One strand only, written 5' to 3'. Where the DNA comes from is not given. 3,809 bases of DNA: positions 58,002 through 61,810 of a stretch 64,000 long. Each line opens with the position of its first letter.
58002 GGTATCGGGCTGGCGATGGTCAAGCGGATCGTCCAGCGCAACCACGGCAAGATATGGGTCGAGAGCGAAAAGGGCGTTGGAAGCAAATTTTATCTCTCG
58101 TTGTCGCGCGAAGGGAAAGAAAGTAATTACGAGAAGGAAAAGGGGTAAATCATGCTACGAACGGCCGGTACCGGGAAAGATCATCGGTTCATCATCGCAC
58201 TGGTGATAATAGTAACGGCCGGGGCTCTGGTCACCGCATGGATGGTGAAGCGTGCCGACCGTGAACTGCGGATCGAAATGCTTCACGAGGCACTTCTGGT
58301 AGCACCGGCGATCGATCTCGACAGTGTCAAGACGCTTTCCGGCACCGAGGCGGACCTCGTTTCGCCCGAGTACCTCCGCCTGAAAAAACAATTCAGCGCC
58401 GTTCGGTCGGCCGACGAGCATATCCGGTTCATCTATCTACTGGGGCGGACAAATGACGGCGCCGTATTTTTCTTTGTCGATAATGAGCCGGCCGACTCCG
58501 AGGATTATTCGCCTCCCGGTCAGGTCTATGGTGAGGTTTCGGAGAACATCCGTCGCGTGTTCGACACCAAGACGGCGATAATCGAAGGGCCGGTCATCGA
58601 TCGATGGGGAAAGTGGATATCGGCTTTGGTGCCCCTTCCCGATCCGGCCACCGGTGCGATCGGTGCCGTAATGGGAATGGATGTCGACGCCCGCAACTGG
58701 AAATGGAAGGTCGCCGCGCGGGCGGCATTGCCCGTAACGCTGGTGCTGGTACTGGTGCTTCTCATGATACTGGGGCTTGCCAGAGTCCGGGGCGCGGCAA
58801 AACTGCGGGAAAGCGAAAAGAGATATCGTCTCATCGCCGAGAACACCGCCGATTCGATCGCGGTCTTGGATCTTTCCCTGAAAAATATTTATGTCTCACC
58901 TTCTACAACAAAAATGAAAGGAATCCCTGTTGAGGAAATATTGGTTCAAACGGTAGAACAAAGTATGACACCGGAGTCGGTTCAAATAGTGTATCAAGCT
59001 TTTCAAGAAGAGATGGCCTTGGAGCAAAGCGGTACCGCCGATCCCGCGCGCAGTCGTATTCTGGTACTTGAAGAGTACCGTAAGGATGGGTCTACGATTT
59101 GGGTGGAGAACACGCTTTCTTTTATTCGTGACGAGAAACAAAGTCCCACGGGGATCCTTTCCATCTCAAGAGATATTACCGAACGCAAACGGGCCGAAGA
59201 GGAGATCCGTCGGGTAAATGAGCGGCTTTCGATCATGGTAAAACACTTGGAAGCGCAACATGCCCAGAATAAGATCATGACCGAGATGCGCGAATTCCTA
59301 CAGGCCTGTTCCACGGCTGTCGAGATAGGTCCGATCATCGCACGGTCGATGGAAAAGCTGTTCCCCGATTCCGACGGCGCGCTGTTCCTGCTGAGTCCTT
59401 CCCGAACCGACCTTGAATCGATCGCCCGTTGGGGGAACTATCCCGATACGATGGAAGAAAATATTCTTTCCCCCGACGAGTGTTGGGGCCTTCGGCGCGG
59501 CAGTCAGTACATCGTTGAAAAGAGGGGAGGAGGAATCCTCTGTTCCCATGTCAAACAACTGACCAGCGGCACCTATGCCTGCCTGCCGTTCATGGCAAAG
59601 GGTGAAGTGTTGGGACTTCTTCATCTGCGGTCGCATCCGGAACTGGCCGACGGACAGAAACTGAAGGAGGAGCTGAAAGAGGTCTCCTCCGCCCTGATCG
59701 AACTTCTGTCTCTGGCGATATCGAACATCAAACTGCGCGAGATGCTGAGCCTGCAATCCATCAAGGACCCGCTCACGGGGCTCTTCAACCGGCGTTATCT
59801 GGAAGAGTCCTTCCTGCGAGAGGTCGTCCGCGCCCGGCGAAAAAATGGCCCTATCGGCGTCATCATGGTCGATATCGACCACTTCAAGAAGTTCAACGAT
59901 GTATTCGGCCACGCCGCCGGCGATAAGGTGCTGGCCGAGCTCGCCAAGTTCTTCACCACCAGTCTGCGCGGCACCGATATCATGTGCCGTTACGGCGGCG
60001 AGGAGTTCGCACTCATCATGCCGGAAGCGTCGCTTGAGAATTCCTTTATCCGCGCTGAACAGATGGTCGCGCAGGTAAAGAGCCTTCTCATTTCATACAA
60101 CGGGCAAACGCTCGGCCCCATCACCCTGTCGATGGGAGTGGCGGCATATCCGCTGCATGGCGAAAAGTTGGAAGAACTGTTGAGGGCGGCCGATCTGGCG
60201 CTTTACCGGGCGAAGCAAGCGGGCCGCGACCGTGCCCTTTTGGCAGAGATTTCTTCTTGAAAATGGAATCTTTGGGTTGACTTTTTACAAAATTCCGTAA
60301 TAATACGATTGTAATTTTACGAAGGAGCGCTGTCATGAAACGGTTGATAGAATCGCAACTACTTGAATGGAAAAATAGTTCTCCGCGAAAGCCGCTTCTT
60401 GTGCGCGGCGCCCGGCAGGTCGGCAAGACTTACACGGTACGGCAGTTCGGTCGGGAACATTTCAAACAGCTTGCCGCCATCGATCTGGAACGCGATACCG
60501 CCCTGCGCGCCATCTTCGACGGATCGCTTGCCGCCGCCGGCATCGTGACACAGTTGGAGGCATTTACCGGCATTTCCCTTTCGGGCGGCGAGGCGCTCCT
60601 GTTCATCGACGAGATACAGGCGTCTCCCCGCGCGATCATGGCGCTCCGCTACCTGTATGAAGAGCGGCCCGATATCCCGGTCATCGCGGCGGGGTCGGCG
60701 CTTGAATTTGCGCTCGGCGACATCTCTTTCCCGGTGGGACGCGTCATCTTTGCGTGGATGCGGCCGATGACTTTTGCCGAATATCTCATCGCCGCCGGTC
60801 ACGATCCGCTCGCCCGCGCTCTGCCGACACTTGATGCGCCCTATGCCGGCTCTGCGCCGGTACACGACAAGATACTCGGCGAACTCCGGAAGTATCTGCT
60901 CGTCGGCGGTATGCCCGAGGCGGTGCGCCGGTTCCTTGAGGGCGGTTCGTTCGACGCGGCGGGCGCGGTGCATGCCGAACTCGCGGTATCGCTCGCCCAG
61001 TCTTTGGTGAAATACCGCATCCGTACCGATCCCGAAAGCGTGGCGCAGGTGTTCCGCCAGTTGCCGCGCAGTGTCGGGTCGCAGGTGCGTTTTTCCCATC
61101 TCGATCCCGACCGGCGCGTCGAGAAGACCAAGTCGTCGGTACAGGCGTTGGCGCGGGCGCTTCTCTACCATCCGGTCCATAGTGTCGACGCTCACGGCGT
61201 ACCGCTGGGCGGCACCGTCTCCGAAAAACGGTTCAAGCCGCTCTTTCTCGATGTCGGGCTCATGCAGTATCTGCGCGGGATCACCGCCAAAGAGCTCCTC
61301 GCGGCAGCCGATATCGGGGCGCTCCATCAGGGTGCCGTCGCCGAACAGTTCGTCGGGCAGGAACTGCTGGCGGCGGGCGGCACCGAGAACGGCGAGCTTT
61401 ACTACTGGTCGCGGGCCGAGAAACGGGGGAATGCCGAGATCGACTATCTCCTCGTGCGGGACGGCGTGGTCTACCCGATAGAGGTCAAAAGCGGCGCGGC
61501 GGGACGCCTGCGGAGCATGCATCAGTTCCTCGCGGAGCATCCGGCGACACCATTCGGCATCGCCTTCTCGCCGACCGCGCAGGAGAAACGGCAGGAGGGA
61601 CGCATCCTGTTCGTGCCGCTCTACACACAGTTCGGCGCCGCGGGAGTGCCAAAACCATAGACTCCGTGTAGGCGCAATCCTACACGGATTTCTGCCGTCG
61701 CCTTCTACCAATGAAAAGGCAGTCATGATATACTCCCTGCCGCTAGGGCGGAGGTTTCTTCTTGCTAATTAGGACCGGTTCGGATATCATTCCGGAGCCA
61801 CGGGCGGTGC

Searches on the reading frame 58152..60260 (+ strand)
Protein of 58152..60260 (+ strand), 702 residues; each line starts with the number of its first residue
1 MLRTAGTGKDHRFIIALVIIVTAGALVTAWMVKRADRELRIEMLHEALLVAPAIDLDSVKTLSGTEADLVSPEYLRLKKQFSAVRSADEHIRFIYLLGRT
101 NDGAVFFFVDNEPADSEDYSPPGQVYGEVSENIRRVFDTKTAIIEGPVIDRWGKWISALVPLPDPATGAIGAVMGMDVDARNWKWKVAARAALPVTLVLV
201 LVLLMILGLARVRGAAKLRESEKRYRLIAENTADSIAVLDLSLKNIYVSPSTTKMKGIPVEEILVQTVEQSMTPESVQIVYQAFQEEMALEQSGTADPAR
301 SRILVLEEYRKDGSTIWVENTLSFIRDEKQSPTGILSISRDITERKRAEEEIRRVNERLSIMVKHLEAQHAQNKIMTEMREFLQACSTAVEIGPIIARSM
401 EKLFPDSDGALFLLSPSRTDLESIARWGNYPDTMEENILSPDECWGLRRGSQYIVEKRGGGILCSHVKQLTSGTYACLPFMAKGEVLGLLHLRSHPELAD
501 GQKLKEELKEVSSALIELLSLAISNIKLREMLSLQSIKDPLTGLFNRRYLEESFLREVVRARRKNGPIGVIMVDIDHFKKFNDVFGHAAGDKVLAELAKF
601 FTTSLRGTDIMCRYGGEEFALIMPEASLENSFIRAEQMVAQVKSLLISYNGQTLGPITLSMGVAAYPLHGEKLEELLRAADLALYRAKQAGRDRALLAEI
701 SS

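Call 8: search_protein_families(library=pfam, proteins=[window:58152-60260:+], max_evalue=0.01)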
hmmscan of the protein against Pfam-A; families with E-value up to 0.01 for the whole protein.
window:58152-60260:+ (702 aa): 7 families
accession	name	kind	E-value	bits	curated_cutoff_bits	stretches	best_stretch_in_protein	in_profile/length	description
PF00990.26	GGDEF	-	2.3e-47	161.2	23.8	1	538-694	3-161/161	Diguanylate cyclase, GGDEF domain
PF08448.16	PAS_4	-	6e-12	46.2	23.1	1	230-347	2-110/110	PAS fold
PF00989.32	PAS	-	7.7e-10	39.2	22.6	1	224-342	2-113/113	PAS fold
PF13426.13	PAS_9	-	1.3e-07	32.2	27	1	234-344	2-103/103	PAS domain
PF08447.18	PAS_3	-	4.6e-06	27.3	25.6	1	246-338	2-88/89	PAS fold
PF13492.12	GAF_3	-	0.00087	20.1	27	1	396-525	9-129/129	GAF domain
PF09442.15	DUF2018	-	0.0086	17.5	25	0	345-389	18-62/83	Domain of unknown function (DUF2018)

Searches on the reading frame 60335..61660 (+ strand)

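Call 8: search_protein_families(library=pfam, proteins=[window:60335-61660:+], max_evalue=0.01)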
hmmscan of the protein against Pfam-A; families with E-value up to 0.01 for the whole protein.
window:60335-61660:+ (441 aa): 4 families
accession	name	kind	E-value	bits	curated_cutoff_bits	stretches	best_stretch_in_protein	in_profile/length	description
PF13635.12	DUF4143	-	1.1e-27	97.2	28.1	1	226-387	6-160/160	Domain of unknown function (DUF4143)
PF13173.12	AAA_14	-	1.8e-22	80.1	27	1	18-151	2-129/129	AAA domain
PF13401.12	AAA_22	-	0.0014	19.4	27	0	18-121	5-123/130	AAA domain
PF08378.17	NERD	-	0.0084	17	22.1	0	333-421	2-88/111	Nuclease-related domain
